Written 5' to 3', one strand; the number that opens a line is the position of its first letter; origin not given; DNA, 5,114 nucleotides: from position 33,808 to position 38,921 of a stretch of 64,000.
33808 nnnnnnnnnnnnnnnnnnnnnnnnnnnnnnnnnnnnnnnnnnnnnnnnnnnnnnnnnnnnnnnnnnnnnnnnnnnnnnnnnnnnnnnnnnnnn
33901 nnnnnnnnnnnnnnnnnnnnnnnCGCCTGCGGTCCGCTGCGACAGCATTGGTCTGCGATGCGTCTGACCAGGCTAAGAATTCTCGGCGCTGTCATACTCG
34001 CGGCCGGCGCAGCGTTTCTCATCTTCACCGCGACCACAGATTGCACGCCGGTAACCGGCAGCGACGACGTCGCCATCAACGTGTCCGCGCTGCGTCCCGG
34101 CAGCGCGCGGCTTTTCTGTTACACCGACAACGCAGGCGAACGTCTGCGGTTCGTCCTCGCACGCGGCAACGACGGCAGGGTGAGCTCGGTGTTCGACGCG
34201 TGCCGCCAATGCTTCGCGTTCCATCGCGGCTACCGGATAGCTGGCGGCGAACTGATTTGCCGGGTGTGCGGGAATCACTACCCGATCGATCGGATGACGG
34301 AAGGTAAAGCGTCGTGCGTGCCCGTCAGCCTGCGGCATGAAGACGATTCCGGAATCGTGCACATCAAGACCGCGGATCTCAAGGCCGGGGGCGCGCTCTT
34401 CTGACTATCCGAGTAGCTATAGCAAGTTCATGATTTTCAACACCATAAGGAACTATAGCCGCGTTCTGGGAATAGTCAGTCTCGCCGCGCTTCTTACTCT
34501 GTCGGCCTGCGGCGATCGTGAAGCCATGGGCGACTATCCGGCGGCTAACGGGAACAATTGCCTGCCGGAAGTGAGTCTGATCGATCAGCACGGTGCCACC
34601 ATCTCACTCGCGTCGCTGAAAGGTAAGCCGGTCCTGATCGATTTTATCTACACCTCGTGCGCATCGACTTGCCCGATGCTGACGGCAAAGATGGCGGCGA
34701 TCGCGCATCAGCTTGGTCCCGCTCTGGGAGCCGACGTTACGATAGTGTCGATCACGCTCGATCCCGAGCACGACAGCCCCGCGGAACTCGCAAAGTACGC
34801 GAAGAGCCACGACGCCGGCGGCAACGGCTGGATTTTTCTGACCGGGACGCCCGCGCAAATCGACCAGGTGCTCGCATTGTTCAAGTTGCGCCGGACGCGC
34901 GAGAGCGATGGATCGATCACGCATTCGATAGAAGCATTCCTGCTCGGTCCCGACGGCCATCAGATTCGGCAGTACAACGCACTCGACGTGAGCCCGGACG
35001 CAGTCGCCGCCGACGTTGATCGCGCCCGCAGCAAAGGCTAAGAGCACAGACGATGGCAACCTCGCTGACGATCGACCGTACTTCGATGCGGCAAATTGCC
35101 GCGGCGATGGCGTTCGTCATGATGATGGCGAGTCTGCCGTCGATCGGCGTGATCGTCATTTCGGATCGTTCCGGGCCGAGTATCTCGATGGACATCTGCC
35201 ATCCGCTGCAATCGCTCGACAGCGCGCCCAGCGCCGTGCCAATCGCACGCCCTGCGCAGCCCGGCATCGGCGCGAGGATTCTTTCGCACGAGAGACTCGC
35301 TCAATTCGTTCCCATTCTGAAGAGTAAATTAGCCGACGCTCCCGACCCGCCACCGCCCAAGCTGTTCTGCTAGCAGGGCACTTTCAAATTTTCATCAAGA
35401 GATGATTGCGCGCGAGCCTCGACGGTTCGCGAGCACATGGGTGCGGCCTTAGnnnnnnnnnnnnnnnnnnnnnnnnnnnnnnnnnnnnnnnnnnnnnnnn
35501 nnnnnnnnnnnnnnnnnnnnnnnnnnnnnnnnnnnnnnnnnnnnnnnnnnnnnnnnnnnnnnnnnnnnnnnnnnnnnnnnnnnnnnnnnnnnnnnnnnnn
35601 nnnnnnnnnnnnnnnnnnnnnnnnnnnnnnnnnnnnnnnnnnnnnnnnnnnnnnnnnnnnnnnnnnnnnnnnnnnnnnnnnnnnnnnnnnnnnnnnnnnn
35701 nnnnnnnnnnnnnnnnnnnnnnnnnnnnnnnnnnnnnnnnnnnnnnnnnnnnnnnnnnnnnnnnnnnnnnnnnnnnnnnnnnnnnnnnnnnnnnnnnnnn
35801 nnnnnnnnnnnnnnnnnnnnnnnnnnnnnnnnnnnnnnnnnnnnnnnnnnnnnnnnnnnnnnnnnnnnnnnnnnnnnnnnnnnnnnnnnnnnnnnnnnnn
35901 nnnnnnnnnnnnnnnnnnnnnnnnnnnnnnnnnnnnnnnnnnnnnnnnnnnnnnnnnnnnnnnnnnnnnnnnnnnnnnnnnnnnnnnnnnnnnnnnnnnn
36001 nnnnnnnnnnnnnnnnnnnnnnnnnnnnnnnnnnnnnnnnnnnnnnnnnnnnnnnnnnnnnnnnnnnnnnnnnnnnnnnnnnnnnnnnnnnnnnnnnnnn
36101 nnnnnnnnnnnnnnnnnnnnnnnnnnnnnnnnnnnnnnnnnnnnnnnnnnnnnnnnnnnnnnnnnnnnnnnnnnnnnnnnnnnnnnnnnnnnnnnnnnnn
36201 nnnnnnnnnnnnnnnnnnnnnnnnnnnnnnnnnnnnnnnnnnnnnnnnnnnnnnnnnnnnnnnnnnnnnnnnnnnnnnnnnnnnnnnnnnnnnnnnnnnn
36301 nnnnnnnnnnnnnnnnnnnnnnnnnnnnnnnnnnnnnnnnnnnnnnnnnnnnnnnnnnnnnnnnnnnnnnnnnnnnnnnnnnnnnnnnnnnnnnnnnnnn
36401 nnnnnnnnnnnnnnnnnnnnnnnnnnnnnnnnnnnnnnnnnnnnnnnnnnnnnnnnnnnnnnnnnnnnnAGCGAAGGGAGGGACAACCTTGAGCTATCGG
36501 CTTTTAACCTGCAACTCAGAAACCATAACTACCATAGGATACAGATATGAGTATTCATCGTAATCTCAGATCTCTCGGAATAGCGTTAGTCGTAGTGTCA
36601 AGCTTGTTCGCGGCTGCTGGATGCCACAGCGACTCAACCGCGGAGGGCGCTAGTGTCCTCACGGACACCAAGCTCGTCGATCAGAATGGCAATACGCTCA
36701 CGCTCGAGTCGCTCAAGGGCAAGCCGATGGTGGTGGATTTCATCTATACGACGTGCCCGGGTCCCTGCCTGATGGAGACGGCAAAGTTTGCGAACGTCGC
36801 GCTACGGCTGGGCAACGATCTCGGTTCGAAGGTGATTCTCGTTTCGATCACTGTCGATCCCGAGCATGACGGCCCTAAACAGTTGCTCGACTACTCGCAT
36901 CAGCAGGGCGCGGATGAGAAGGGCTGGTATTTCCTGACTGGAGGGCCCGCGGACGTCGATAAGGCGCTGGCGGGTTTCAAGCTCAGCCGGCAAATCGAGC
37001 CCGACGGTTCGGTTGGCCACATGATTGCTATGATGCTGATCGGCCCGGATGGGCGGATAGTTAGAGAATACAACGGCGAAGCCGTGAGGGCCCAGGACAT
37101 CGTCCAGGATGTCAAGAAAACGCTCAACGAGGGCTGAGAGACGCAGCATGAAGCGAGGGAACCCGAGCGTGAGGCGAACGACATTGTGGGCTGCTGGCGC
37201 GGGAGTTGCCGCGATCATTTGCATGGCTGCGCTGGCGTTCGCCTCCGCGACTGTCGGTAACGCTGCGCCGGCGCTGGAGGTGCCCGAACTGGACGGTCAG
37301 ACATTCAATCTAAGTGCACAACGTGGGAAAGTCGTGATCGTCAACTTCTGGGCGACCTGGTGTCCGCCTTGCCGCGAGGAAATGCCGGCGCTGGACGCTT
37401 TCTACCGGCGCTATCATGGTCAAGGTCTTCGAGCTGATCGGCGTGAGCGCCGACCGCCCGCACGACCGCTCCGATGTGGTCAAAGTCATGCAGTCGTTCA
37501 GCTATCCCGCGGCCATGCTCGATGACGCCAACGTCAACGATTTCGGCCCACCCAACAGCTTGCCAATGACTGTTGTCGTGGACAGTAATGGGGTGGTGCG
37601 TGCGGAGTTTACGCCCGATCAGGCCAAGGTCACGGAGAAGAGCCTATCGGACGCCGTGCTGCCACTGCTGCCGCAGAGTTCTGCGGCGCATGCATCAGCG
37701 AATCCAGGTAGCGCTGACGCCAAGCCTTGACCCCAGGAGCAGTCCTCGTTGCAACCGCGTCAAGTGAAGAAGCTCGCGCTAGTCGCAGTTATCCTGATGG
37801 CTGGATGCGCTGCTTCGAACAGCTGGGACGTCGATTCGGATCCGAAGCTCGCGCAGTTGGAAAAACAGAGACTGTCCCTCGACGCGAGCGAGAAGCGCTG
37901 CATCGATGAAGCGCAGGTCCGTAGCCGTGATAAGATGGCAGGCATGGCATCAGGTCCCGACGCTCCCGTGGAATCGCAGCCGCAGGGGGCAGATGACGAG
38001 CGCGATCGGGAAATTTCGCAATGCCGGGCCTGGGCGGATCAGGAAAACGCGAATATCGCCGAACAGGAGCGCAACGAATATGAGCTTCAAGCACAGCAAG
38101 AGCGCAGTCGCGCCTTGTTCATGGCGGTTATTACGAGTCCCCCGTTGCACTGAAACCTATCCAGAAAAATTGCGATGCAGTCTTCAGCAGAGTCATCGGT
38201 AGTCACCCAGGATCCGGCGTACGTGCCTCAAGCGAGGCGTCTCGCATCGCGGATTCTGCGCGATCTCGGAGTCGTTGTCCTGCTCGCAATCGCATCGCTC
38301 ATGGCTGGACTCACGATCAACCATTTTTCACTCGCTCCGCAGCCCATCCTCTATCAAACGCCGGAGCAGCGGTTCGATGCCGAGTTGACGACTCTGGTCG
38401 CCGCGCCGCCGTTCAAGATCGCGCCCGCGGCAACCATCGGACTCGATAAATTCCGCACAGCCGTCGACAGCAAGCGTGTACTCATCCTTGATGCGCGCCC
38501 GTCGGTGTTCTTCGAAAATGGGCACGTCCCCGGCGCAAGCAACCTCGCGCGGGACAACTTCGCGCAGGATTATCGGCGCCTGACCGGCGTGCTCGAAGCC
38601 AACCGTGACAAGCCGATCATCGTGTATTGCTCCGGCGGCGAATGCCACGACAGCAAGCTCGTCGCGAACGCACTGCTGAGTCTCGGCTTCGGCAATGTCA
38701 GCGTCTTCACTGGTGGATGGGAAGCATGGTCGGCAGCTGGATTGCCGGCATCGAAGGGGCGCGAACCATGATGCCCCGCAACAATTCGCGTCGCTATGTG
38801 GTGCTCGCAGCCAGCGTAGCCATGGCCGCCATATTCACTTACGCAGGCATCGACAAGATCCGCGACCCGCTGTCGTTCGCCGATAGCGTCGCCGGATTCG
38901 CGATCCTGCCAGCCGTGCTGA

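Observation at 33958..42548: An 8.6-kb copper / thiol-redox island splits the lipid A operon between the lpxI-linked oxidoreductase and lpxB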

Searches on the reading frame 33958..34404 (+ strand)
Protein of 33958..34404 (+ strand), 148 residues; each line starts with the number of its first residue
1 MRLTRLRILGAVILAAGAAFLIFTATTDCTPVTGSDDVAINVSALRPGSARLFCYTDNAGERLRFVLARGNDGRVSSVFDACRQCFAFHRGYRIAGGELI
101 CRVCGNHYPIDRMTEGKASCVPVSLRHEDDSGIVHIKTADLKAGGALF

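Call 4: search_protein_families(library=pfam, proteins=[window:33958-34404:+], max_evalue=0.01)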
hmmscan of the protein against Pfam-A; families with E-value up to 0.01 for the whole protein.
window:33958-34404:+ (148 aa): 2 families
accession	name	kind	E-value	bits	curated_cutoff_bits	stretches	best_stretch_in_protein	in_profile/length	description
PF10080.14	FtrD-like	-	5.2e-18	65.5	26.3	1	48-148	4-101/101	Membrane iron-sulfur containing protein FtrD-like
PF03966.22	Trm112p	-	0.00011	22.4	22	1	89-111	18-38/40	Trm112p-like protein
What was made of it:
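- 33958..34404 (+): FtrD-like (PF10080) membrane-anchored Cys-rich protein ('F'). It is the first gene of every module version. Pfam score 65.5 bits against a cutoff of 26.3 (call 4).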

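Call 6: search_protein_families(library=ncbifam, proteins=[window:33958-34404:+], max_evalue=1)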
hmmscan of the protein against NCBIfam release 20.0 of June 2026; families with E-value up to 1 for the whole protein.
window:33958-34404:+ (148 aa): 1 family
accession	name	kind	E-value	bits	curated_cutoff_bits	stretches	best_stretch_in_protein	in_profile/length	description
NF038101.1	Trm112_arch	equivalog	0.0025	17.9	77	1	93-111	29-47/59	methytransferase partner Trm112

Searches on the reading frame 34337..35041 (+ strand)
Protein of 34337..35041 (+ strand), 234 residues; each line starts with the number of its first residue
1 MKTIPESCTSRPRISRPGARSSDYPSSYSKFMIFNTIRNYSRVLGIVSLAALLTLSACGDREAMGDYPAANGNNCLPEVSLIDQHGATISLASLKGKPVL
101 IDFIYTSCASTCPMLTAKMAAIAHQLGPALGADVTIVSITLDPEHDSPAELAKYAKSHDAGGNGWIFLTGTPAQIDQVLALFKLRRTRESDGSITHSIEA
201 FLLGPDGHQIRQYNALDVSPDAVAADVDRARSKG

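Call 4: search_protein_families(library=pfam, proteins=[window:34337-35041:+], max_evalue=0.01)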
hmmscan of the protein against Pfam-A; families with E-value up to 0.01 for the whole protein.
window:34337-35041:+ (234 aa): 3 families
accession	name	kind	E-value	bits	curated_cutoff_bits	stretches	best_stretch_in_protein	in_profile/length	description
PF02630.20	SCO1-SenC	-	2.7e-28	99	22.8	1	80-208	5-133/134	SCO1/SenC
PF00578.27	AhpC-TSA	-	1.3e-06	28.8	26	1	75-155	4-77/124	AhpC/TSA family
PF08534.16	Redoxin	-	0.00036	20.8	26.6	1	75-144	5-75/148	Redoxin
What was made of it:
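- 34430..35041 (+): SCO1/SenC lipoprotein 'SCOa' (CASTCP motif). It is the gene type found alone at this junction in many Binataceae. PF02630, E 2.7e-28 (call 4).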

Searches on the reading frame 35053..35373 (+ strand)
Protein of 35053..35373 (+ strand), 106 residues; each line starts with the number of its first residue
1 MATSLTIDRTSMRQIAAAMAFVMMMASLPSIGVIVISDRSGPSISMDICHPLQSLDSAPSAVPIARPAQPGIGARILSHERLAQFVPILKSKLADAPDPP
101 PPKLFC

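Call 4: search_protein_families(library=pfam, proteins=[window:35053-35373:+], max_evalue=0.01)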
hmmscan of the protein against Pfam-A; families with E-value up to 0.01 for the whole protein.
window:35053-35373:+ (106 aa): 0 families

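Call 6: search_protein_families(library=ncbifam, proteins=[window:35053-35373:+], max_evalue=1)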
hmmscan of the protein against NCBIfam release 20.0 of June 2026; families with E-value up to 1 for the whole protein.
window:35053-35373:+ (106 aa): 0 families

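Call 7: search_protein_families(library=pfam, proteins=[window:35053-35373:+], max_evalue=10)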
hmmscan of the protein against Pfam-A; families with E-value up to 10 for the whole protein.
window:35053-35373:+ (106 aa): 0 families
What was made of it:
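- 35053..35373 (+): 'u': a candidate copper-sensing leader (arrest) peptide. It has an N-terminal export signal or TM segment, an invariant Cys49 (motif DIC[H/Q]PLQ), and an invariant PDPPPPK motif followed by 3 residues and the stop. It has no Pfam or NCBIfam hit (calls 4, 6, 7).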

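Call 79: find_homologous_proteins(query=A3, max_evalue=0.001)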
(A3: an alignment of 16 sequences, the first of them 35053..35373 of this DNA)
Query A3 (16 sequences) (106 aa, profile of the alignment): 616 proteins with E <= 0.001 among 8000 candidates; the best 120 are listed.
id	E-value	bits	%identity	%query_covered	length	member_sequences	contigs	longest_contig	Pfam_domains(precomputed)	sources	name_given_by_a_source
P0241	2.8e-38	148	37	91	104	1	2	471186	-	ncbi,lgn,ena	-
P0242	2.8e-38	148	35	90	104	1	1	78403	-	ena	-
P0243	7.4e-38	147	35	90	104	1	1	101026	-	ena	-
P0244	9.8e-38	146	36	90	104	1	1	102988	-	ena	-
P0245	1.3e-37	146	36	92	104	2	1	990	-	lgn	-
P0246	1.5e-37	146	33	90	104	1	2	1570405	-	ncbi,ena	-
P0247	2.1e-37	145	37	90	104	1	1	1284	-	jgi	jgi:hypothetical protein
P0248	2.2e-37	145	36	91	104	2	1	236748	-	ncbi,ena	-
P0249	3.5e-37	144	35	90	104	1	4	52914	-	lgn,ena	-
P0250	6.7e-37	144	36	90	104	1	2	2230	-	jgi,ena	-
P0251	6.8e-37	144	36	91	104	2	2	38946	-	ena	-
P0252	1.0e-36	143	35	90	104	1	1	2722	-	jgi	jgi:hypothetical protein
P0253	1.2e-36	143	34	90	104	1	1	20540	-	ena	-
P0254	1.5e-36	142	33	90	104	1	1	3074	-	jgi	-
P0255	2.7e-36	142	35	92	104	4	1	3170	-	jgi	-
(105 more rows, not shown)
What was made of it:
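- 35053..35373 (+): A profile search found 616 homologues, almost all 104 aa long (call 79).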

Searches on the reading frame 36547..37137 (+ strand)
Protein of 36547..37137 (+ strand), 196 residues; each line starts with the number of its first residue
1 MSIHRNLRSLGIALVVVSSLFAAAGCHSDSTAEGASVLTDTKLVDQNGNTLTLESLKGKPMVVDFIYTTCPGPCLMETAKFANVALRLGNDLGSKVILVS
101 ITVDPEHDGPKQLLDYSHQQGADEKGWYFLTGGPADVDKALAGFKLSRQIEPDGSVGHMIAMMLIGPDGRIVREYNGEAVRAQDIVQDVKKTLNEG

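Call 4: search_protein_families(library=pfam, proteins=[window:36547-37137:+], max_evalue=0.01)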
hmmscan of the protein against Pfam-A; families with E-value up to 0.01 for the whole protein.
window:36547-37137:+ (196 aa): 3 families
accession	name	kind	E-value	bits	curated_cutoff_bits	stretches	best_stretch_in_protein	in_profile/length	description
PF02630.20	SCO1-SenC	-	1.5e-24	86.9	22.8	1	42-170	5-133/134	SCO1/SenC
PF08534.16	Redoxin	-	9.2e-07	29.2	26.6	1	36-178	5-135/148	Redoxin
PF00578.27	AhpC-TSA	-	1e-05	25.9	26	1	39-107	6-73/124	AhpC/TSA family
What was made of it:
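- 36547..37137 (+): SCO1/SenC lipoprotein 'SCOb' (CPGPC motif). PF02630, E 1.5e-24 (call 4).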

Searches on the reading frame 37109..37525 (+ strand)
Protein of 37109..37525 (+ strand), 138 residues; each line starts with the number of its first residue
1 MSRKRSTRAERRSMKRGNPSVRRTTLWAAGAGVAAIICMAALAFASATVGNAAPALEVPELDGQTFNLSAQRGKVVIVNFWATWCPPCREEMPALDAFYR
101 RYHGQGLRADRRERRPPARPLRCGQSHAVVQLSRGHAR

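Call 4: search_protein_families(library=pfam, proteins=[window:37109-37525:+], max_evalue=0.01)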
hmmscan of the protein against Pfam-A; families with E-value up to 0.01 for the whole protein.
window:37109-37525:+ (138 aa): 5 families
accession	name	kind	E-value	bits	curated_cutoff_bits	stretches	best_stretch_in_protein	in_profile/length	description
PF00578.27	AhpC-TSA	-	4.2e-16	59.4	26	1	49-107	1-60/124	AhpC/TSA family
PF08534.16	Redoxin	-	1.1e-15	58.1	26.6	1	49-106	2-62/148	Redoxin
PF00085.26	Thioredoxin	-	5.6e-07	30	23.5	1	60-104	4-49/103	Thioredoxin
PF13905.12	Thioredoxin_8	-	7.6e-06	26.6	27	1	73-103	1-31/94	Thioredoxin-like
PF00255.25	GSHPx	-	0.0015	18.5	27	1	57-108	5-55/108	Glutathione peroxidase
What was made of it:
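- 37109..37730 (+): TlpA-like membrane-anchored thioredoxin (WCPPC motif). It is split by a +1 frameshift at about 37428 in this assembly. AhpC-TSA, Redoxin and Thioredoxin hits on the N-terminal half (call 4).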

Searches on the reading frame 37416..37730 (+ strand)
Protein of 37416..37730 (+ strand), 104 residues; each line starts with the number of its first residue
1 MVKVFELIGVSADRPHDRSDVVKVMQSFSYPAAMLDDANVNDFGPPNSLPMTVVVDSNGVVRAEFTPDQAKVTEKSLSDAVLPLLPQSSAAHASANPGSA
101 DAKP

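Call 4: search_protein_families(library=pfam, proteins=[window:37416-37730:+], max_evalue=0.01)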
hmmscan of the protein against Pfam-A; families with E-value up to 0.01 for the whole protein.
window:37416-37730:+ (104 aa): 0 families

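Call 7: search_protein_families(library=pfam, proteins=[window:37416-37730:+], max_evalue=10)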
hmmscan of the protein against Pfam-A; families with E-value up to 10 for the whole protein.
window:37416-37730:+ (104 aa): 2 families
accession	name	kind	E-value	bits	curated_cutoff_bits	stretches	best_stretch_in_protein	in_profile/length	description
PF00578.27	AhpC-TSA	-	0.085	13.2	26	1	5-63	60-123/124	AhpC/TSA family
PF13905.12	Thioredoxin_8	-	0.11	13.3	27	1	3-60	34-93/94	Thioredoxin-like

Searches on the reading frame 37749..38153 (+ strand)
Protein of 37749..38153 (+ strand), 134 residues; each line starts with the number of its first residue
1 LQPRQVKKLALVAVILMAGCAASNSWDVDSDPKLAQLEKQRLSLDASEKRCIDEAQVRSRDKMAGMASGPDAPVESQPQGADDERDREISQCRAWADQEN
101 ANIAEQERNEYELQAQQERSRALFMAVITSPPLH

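Call 4: search_protein_families(library=pfam, proteins=[window:37749-38153:+], max_evalue=0.01)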
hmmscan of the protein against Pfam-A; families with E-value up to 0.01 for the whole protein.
window:37749-38153:+ (134 aa): 0 families

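Call 6: search_protein_families(library=ncbifam, proteins=[window:37749-38153:+], max_evalue=1)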
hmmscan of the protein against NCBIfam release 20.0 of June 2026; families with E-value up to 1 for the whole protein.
window:37749-38153:+ (134 aa): 4 families
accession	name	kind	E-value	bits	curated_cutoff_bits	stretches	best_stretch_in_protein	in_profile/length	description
NF033765.2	gliding_CglD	equivalog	0.0026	15.6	400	1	9-103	11-94/1124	adventurous gliding motility lipoprotein CglD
NF008637.1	PRK11627.1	equivalog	0.07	12.7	242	1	9-45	7-41/192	hypothetical protein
TIGR01579.1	MiaB-like-C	equivalog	0.1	11.8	357.05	1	4-122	57-141/416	tRNA (N(6)-L-threonylcarbamoyladenosine(37)-C(2))-methylthiotransferase MtaB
TIGR04360.1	other_trbK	hypoth_equivalog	0.65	10.4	33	0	71-99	26-54/73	putative entry exclusion protein TrbK-alt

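Call 7: search_protein_families(library=pfam, proteins=[window:37749-38153:+], max_evalue=10)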
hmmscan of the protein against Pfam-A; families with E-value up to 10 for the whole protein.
window:37749-38153:+ (134 aa): 1 family
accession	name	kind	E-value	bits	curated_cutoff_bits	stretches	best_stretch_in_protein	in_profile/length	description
PF14362.11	DUF4407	-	0.16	11.7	31.3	1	25-128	127-236/297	Domain of unknown function (DUF4407)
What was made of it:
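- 37749..38153 (+): Lipoprotein 'cc' with two further invariant Cys residues. No family match. It has no significant family hit (calls 4, 6, 7).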

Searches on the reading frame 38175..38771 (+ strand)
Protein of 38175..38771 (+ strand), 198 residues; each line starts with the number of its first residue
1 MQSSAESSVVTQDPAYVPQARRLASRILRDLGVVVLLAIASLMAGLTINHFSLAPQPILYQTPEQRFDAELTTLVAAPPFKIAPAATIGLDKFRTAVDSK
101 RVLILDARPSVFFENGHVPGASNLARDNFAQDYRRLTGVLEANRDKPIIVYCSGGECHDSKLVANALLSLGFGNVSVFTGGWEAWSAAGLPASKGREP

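Call 4: search_protein_families(library=pfam, proteins=[window:38175-38771:+], max_evalue=0.01)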
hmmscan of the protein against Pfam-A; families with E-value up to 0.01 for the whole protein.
window:38175-38771:+ (198 aa): 1 family
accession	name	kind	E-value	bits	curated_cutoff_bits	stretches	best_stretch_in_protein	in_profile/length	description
PF00581.25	Rhodanese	-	3.5e-20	72.8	22.2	1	92-188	4-102/102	Rhodanese-like domain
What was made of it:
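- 38175..38771 (+): Membrane-anchored rhodanese-domain protein with a CSGGEC (C-X4-C) active-site loop. PF00581, E 3.5e-20 (call 4).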

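Call 6: search_protein_families(library=ncbifam, proteins=[window:38175-38771:+], max_evalue=1)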
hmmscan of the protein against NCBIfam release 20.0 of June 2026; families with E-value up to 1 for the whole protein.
window:38175-38771:+ (198 aa): 15 families
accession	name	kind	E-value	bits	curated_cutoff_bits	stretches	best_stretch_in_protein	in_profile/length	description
NF041203.1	rhodanese_LYCAU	equivalog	1.5e-12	47.2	115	1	83-193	18-124/126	rhodanese-related (seleno)protein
NF045694.1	seleno_TsoB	exception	6.1e-12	44.4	805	1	98-194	58-158/572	rhodanese/DsbD fusion-like selenoprotein TsoB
NF006444.0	PRK08762.1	equivalog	6.1e-10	38.3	449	1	95-194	24-116/387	molybdopterin-synthase adenylyltransferase MoeB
NF045521.1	rhoda_near_glyco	subfamily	1.8e-09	37.6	145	1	98-191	28-114/144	rhodanese homology domain-containing protein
NF001195.0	PRK00162.1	equivalog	5.1e-08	33.2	102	1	91-190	10-101/108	thiosulfate sulfurtransferase GlpE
NF001133.1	PRK00142.1-1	equivalog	1.7e-07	31.1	170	1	91-181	111-199/229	oxygen-dependent tRNA uridine(34) hydroxylase TrhO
TIGR03865.1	PQQ_CXXCW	subfamily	6e-06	26.2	128.05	1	134-193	105-163/167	PQQ-dependent catabolism-associated CXXCW motif protein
NF008557.0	PRK11493.1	equivalog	5.2e-05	22.5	250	1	108-187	186-271/281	3-mercaptopyruvate sulfurtransferase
NF005902.0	PRK07878.1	equivalog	9.8e-05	21.4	647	1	76-186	277-382/392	adenylyltransferase/sulfurtransferase MoeZ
NF033833.0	rhodan_ChrE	equivalog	0.00074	19.5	120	1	132-192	48-104/108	rhodanese family chromate resistance protein ChrE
NF008750.0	PRK11784.1-2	equivalog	0.0051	15.9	241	0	94-124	8-38/346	tRNA 2-selenouridine(34) synthase MnmH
TIGR04568.1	arch_SelU_Nterm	equivalog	0.014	15.2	200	0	139-186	168-213/215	selenouridine synthase SelU-like subunit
NF008752.0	PRK11784.1-4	equivalog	0.081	11.7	266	0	103-124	20-41/357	tRNA 2-selenouridine(34) synthase MnmH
TIGR03167.1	tRNA_sel_U_synt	equivalog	0.11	11.9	219.75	0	103-124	4-25/311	tRNA 2-selenouridine(34) synthase MnmH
NF040901.1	SeO3_TeO2_ExtH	equivalog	0.19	10.7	200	0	99-139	66-105/430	selenite/tellurite reduction operon rhodanese-like protein ExtH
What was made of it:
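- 38175..38771 (+): Its best NCBIfam matches, all below their cut-offs, are the redox rhodanese (seleno)protein families, including the rhodanese/DsbD-like TsoB (call 6).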
